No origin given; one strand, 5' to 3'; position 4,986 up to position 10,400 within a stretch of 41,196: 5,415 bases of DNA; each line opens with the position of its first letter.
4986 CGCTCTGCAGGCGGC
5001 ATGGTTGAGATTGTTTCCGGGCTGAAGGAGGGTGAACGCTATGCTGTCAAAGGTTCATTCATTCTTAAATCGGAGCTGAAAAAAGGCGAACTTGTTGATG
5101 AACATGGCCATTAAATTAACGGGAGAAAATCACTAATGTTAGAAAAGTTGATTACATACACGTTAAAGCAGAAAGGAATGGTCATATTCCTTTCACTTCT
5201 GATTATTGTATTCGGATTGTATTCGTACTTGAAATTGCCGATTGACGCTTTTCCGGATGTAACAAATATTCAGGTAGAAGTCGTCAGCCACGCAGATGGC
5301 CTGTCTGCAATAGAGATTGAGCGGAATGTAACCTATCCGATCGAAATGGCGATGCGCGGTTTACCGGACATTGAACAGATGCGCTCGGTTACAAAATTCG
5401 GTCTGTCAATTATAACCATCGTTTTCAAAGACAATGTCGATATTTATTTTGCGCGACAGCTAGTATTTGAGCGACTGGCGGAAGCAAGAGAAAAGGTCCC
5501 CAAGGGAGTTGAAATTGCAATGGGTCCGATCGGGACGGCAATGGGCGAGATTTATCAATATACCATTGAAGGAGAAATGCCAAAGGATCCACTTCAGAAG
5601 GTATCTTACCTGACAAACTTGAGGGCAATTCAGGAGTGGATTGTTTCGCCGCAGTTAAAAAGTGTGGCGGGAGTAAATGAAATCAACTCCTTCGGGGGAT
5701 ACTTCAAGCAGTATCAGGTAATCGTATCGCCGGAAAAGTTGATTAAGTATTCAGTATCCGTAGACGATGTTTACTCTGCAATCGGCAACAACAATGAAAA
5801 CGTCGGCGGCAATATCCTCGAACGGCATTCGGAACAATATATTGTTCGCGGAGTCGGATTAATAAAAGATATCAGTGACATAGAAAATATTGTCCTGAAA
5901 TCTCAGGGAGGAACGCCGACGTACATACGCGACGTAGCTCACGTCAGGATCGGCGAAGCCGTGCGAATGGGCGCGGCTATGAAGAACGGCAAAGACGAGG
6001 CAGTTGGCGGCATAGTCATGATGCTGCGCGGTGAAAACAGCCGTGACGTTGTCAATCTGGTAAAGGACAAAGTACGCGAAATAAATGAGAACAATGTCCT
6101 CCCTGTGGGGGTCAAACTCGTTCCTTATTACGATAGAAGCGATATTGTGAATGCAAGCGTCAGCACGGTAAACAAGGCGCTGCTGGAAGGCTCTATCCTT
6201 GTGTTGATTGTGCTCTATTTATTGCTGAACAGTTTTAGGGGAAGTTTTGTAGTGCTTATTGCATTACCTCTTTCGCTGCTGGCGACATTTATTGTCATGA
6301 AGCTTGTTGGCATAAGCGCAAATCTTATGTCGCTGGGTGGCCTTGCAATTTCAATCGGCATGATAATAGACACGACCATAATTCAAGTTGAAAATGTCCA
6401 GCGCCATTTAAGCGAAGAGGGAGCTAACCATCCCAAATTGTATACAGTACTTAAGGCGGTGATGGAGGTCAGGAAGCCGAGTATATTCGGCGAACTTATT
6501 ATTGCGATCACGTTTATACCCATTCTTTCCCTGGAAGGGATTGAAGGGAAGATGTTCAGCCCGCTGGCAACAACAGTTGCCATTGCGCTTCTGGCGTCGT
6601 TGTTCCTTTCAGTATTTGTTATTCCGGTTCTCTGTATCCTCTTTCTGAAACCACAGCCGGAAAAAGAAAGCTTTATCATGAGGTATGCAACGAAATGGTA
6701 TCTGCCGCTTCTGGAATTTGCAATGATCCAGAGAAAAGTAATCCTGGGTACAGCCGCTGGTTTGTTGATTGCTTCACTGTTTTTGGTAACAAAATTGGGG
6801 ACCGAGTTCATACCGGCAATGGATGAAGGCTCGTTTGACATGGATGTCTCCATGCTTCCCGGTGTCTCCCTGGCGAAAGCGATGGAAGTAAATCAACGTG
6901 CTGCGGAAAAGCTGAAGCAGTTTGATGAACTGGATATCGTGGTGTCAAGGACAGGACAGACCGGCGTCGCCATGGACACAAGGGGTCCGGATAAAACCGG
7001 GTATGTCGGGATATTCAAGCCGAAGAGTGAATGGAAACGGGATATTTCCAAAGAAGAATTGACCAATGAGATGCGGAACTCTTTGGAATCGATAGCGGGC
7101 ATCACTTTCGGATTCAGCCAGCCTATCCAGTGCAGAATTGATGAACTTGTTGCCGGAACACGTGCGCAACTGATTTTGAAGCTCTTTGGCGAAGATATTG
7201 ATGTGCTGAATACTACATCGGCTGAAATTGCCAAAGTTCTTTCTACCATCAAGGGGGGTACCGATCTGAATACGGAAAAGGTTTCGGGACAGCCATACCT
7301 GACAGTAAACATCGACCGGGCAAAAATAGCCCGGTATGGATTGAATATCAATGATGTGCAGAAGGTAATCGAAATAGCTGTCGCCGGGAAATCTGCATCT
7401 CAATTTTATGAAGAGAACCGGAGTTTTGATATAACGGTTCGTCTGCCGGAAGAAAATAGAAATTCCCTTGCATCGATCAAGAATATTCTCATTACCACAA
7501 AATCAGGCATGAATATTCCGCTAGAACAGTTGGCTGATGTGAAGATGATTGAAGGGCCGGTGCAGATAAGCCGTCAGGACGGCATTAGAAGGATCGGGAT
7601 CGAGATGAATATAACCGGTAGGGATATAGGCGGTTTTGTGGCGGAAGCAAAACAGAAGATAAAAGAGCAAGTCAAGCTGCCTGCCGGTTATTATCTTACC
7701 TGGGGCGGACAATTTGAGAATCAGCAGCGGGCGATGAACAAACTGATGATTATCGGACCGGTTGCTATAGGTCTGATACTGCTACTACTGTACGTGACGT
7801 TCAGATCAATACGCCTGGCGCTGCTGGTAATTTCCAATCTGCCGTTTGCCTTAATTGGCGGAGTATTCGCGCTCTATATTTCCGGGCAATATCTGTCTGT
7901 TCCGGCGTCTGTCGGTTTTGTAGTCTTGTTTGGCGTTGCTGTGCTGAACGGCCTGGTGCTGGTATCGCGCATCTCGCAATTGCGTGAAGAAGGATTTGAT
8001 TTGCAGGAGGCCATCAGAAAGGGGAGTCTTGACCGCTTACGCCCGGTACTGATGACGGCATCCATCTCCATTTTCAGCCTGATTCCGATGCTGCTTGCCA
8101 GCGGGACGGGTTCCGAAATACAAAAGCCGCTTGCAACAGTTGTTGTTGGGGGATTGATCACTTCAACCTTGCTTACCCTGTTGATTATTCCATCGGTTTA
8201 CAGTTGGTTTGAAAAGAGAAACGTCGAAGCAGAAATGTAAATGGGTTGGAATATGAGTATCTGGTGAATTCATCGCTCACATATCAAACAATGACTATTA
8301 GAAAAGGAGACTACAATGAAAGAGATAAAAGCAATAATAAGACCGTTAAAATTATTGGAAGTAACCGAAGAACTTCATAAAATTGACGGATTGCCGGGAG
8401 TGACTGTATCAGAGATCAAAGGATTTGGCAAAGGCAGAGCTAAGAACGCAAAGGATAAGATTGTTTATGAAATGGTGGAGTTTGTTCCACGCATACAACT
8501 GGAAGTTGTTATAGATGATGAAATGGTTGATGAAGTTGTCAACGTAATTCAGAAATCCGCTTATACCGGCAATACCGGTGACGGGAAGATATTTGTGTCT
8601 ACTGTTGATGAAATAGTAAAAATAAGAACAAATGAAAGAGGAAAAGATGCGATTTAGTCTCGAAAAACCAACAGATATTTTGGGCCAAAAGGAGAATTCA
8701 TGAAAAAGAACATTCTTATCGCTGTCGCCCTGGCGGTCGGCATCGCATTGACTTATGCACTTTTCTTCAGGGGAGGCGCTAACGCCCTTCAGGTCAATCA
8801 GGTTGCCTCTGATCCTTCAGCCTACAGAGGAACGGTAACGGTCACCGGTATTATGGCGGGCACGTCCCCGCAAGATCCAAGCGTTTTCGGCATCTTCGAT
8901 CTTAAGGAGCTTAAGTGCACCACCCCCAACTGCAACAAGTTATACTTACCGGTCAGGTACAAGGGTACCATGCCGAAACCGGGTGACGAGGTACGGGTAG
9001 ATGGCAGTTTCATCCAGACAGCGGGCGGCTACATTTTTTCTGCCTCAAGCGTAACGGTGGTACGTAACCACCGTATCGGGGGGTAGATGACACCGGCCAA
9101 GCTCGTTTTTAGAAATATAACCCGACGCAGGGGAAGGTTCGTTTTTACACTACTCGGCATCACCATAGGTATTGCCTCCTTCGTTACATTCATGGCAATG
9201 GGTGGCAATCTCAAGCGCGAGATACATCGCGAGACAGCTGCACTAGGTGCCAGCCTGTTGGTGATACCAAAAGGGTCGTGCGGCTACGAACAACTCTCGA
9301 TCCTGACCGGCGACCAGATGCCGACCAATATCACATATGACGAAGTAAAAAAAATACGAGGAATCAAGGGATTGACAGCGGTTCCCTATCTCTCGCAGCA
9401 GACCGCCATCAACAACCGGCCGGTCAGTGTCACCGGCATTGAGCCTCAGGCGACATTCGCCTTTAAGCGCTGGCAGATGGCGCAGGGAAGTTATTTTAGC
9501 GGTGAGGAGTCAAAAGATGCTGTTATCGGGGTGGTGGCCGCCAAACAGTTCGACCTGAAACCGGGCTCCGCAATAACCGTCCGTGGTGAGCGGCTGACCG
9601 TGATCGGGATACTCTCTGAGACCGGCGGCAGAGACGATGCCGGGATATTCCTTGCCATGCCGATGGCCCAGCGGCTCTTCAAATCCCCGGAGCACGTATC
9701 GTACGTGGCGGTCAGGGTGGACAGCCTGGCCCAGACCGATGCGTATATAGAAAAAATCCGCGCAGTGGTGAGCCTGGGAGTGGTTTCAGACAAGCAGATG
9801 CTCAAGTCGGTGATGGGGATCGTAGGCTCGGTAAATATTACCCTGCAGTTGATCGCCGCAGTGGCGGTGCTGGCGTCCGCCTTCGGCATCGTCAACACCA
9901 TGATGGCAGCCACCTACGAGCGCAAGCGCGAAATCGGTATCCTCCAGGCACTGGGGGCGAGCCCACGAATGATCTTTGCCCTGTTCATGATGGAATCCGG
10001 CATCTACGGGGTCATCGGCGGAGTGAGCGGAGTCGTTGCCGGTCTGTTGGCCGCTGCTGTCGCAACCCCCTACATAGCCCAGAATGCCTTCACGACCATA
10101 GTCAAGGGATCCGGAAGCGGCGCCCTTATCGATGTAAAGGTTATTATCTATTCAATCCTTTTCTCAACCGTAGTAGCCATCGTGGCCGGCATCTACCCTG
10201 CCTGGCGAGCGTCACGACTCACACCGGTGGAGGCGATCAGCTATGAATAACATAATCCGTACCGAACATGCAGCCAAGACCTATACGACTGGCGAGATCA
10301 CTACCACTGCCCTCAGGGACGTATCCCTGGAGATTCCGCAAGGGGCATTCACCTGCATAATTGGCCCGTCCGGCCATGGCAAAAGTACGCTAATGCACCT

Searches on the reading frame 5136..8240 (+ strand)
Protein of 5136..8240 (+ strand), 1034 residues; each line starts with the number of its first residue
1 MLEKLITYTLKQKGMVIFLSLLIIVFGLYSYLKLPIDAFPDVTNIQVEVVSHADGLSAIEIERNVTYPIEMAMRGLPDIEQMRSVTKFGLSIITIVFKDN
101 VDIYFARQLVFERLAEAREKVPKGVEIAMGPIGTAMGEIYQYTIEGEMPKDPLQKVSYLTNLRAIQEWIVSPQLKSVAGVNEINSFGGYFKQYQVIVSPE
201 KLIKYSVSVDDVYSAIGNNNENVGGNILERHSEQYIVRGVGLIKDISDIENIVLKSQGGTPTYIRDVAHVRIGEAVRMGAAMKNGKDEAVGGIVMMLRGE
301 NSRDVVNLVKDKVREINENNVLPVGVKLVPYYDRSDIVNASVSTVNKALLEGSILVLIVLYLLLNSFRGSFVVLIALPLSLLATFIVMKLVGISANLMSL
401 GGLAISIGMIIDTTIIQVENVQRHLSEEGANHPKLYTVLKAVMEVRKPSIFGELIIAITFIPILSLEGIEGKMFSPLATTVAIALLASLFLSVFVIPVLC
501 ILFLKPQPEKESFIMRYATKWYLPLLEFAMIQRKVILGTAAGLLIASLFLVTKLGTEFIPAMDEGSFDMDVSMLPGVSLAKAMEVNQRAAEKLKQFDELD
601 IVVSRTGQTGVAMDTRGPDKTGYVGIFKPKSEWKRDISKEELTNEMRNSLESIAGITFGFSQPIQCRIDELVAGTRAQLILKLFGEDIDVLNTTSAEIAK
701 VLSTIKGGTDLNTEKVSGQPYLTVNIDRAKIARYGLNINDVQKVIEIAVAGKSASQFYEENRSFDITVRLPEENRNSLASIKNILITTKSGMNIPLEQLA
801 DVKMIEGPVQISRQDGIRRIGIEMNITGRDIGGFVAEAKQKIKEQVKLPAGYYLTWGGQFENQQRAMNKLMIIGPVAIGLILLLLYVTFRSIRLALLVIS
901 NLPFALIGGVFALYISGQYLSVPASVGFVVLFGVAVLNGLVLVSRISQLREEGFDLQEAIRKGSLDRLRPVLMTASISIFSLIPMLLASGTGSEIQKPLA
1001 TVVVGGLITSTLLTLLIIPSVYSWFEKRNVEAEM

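Call 20: find_encoding_contigs(protein=window:5136-8240:+, flank=1000, max_places=3)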
Protein window:5136-8240:+ (1034 aa): no gene with exactly this product is on record in the collection.

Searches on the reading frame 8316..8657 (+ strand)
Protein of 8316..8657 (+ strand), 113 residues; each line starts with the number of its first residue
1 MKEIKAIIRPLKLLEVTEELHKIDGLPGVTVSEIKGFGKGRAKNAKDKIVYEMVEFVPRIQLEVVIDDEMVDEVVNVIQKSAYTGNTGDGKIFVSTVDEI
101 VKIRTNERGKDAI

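Call 84: search_protein_families(library=pfam, proteins=[window:8316-8657:+], max_evalue=0.00001)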
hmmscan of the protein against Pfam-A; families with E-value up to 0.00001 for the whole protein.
window:8316-8657:+ (113 aa): 1 family
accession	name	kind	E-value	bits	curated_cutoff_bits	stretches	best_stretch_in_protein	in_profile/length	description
PF00543.27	P-II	-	1.2e-24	87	25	1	1-107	1-102/102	Nitrogen regulatory protein P-II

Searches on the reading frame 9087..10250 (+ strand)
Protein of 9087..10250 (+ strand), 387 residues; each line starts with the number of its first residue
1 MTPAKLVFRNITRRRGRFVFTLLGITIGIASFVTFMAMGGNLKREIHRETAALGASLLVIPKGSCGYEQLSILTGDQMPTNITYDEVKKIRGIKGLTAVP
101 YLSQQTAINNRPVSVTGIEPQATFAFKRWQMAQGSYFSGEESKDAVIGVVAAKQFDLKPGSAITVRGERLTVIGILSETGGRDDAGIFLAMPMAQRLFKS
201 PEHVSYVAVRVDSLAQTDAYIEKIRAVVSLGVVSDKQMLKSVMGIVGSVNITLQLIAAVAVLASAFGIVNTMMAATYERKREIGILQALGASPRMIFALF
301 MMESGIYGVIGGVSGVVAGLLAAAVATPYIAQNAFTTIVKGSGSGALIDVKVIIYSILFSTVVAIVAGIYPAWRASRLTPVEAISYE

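Call 84: search_protein_families(library=pfam, proteins=[window:9087-10250:+], max_evalue=0.00001)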
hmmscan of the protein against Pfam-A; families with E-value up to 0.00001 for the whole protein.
window:9087-10250:+ (387 aa): 2 families
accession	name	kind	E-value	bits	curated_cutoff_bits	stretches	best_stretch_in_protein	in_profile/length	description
PF12704.14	MacB_PCD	-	3.7e-28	99.7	27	1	19-226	2-206/207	MacB-like periplasmic core domain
PF02687.27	FtsX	-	9.4e-22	77.8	25.5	1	256-380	3-120/120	FtsX-like permease C-terminal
